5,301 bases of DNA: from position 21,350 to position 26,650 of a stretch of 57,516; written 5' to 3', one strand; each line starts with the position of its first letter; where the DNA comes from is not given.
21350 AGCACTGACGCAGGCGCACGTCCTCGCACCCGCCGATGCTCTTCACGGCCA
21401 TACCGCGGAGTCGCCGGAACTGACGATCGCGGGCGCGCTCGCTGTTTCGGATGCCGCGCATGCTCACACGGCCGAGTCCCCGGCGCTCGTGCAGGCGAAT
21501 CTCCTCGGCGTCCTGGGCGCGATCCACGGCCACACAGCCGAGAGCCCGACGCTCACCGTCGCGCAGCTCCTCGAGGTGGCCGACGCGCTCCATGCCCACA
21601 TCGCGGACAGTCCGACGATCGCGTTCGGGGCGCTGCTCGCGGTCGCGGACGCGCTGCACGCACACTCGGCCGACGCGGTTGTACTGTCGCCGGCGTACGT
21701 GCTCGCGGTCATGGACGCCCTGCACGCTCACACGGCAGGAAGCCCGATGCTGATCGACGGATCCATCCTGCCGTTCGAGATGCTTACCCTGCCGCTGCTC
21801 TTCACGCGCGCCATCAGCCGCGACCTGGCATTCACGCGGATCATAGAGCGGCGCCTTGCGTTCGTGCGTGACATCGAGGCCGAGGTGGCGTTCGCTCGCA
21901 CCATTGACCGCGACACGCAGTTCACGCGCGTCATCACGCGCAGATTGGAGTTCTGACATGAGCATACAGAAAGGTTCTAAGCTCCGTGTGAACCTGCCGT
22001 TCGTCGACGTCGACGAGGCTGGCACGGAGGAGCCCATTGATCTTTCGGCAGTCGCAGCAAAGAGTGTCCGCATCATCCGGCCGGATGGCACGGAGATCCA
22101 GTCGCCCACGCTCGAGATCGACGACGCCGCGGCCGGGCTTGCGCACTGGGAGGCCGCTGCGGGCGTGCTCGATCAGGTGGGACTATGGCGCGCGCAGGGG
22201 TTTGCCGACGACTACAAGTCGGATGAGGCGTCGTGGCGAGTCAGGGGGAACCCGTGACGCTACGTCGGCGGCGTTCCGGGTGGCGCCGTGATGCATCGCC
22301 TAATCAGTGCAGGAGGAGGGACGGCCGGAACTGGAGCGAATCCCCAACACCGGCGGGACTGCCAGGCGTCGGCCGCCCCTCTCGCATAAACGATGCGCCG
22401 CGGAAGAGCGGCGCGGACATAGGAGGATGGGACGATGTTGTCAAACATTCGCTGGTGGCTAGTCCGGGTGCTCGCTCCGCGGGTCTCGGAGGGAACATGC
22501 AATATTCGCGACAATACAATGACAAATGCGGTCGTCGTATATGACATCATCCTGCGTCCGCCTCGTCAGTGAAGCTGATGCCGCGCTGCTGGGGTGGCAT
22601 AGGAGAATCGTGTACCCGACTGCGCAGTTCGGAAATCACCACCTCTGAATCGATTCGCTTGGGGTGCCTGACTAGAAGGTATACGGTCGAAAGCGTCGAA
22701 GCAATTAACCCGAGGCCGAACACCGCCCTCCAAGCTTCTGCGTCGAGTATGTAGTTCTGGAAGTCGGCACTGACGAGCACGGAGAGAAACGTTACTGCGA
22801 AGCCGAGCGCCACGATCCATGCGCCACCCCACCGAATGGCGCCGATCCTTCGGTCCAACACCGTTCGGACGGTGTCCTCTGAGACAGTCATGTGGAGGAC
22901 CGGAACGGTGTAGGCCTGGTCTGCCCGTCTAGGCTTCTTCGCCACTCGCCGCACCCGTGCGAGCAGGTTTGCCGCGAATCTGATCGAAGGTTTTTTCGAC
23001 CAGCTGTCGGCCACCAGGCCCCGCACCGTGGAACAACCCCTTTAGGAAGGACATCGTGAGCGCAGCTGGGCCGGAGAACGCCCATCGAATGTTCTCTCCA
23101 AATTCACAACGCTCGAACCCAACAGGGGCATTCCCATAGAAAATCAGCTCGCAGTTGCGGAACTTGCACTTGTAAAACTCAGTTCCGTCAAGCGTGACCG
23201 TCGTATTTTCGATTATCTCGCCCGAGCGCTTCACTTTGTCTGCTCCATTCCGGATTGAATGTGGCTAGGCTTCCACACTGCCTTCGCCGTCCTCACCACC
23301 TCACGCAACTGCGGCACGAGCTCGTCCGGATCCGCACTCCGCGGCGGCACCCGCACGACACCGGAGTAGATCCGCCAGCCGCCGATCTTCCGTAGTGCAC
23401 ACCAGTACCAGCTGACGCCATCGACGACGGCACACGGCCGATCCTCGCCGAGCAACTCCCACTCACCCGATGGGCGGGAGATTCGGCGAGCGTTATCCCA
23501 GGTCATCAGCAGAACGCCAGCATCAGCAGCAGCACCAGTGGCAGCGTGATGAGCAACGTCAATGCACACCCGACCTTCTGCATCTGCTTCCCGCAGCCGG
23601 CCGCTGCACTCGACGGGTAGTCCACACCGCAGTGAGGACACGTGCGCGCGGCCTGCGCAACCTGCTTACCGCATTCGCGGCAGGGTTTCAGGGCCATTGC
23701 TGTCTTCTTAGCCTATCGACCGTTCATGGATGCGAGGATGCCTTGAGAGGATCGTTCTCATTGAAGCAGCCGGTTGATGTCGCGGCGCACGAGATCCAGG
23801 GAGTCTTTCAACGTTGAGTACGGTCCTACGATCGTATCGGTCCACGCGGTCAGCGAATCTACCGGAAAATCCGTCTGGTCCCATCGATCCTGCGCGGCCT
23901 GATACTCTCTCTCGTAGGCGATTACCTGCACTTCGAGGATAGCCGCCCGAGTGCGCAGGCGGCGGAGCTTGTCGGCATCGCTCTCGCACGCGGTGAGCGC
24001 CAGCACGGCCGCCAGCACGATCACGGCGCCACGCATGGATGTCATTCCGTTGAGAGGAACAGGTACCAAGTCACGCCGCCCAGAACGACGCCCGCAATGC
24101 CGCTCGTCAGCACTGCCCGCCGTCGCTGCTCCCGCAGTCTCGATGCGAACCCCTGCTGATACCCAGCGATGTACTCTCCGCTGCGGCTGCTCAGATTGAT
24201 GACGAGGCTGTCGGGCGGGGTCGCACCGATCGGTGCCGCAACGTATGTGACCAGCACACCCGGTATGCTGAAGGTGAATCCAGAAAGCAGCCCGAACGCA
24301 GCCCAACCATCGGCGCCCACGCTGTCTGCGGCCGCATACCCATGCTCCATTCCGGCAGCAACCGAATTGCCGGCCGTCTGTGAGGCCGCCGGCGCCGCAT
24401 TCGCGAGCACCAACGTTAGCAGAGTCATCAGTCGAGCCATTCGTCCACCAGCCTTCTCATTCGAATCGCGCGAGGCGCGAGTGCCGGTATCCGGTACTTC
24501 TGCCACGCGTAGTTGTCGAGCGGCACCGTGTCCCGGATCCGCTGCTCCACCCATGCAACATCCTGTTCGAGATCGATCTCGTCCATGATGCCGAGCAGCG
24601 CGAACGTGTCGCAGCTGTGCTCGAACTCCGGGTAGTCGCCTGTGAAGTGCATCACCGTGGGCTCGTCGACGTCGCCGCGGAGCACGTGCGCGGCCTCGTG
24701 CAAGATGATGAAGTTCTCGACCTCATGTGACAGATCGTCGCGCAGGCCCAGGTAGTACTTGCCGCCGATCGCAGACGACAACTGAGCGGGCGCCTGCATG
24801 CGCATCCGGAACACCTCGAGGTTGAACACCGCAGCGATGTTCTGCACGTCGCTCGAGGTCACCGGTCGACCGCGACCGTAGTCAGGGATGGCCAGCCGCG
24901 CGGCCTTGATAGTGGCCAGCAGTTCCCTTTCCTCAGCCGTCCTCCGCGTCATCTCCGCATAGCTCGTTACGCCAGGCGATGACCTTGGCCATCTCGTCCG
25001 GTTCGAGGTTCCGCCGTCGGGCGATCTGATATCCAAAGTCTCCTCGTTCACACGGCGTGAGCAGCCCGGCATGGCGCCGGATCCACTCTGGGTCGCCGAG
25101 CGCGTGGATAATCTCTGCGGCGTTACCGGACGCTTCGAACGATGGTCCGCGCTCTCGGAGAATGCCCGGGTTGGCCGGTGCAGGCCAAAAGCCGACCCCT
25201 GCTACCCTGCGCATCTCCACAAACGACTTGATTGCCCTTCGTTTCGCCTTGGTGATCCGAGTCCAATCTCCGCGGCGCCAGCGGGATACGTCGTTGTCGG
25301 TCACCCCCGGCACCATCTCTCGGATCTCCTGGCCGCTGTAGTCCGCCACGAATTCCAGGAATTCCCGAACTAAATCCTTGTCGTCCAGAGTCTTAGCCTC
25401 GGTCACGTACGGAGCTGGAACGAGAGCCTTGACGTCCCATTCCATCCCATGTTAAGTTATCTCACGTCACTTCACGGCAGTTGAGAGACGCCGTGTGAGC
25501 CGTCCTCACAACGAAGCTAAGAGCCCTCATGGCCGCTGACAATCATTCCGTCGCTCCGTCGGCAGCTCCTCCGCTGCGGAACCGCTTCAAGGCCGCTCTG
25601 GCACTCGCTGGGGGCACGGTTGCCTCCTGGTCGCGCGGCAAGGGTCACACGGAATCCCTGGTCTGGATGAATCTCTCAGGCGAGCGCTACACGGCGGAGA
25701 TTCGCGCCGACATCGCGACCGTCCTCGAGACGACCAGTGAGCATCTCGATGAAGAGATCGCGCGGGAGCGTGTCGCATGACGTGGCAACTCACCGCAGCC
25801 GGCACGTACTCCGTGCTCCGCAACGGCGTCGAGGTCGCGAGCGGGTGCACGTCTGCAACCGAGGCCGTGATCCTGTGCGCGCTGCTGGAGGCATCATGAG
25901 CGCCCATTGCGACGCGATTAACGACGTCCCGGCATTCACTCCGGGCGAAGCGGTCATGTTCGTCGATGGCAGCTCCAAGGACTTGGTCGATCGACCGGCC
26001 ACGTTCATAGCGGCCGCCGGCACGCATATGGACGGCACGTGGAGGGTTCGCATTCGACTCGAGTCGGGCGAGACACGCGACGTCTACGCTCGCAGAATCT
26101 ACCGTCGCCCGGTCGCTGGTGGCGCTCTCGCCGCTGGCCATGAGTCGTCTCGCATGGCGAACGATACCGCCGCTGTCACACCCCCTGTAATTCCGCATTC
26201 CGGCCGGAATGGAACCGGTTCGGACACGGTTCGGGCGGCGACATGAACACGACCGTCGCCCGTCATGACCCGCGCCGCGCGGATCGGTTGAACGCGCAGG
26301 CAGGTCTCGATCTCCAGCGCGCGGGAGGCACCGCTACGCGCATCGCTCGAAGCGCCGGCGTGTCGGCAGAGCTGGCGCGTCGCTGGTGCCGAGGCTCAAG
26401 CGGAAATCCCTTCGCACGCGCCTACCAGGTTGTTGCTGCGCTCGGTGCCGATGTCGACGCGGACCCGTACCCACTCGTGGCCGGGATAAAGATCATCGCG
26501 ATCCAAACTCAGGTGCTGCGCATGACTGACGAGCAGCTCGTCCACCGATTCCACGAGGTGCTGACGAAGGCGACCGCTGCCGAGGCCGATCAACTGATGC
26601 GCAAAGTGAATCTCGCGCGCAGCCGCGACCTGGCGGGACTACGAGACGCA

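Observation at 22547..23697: Lower-GC, translationally coupled four-gene membrane/Zn-ribbon moron cassette at the distal end of the immunity operon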

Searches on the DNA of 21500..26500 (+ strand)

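Call 3: search_dna_similar(query=window:21500-26500:+, collection=phages, mode=near, max_rows=20)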
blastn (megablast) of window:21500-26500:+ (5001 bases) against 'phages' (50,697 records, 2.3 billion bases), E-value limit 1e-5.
No match.

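Call 131: search_rna_families(source=window, start=22150, end=22650, threshold=evalue, max_evalue=1)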
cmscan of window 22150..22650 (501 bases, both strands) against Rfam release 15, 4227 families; matches with E-value up to 1: 0.
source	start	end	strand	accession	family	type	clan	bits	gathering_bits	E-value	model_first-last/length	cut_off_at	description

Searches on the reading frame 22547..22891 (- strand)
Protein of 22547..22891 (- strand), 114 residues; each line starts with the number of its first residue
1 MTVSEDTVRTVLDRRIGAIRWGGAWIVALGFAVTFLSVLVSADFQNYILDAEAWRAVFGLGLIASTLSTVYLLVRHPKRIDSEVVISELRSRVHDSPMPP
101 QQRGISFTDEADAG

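Call 4: search_protein_families(library=pfam, max_evalue=0.1, proteins=[window:22547-22891:-])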
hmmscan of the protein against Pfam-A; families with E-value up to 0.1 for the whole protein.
window:22547-22891:- (114 aa): 1 family
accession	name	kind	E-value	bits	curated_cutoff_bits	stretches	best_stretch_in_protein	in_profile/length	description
PF24535.1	DUF7598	-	0.069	13.8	27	1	20-74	80-132/135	Domain of unknown function (DUF7598)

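Call 8: search_protein_families(library=phrogs, max_evalue=0.1, proteins=[window:22547-22891:-])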
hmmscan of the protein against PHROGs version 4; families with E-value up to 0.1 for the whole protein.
window:22547-22891:- (114 aa): 3 families
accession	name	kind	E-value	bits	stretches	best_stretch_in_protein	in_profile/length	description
phrog_32870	-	unknown function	5e-06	27.6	1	2-90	28-116/120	-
phrog_7619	-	unknown function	0.04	14.6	1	24-41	33-50/57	-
phrog_19324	-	unknown function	0.043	14.4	1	21-89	49-117/180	-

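Call 9: search_protein_families(library=padloc, max_evalue=0.1, proteins=[window:22547-22891:-])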
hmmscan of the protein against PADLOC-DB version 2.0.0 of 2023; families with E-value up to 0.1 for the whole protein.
window:22547-22891:- (114 aa): 0 families

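Call 11: search_dna_similar(query=window:22547-22891:-, collection=phages, mode=protein, max_evalue=0.01, max_rows=30)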
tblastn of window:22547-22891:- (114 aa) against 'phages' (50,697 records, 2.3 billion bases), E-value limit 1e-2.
No match.

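Call 17: find_related_loci(query=window:22547-22891:-, collection=viral_contigs, flank=4000)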
Query window:22547-22891:- (114 aa) in viral_contigs; peptide patterns used: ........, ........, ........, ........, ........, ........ (x = any residue, [..] = any of these).
13 stretches matched a pattern, but none encodes a relative of the query by tblastn (E <= 1e-3).

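Call 60: find_homologous_proteins(query=window:22547-22891:-, max_evalue=0.01)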
Query window:22547-22891:- (114 aa): 1 proteins with E <= 0.01 among 20 candidates.
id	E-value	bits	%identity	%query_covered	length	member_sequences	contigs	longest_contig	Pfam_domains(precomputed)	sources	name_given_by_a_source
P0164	9.4e-68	243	100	100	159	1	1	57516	-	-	-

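Call 69: search_protein_families(library=ncbifam, max_evalue=0.1, proteins=[window:22547-22891:-])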
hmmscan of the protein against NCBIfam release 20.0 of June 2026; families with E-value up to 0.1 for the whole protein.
window:22547-22891:- (114 aa): 1 family
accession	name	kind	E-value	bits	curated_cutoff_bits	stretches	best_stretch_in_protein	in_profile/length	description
NF010796.0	PRK14200.1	equivalog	0.066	13.6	144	1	35-68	49-84/127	fluoride efflux transporter CrcB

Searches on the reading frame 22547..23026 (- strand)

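Call 4: search_protein_families(library=pfam, max_evalue=0.1, proteins=[window:22547-23026:-])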
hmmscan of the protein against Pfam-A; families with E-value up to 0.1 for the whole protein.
window:22547-23026:- (159 aa): 0 families

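Call 124: search_protein_families(library=phrogs, max_evalue=0.01, proteins=[window:22547-23026:-])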
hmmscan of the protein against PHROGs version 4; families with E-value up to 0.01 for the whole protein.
window:22547-23026:- (159 aa): 1 family
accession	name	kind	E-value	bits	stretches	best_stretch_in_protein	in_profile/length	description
phrog_32870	-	unknown function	1.6e-06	29.2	1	35-134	15-115/120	-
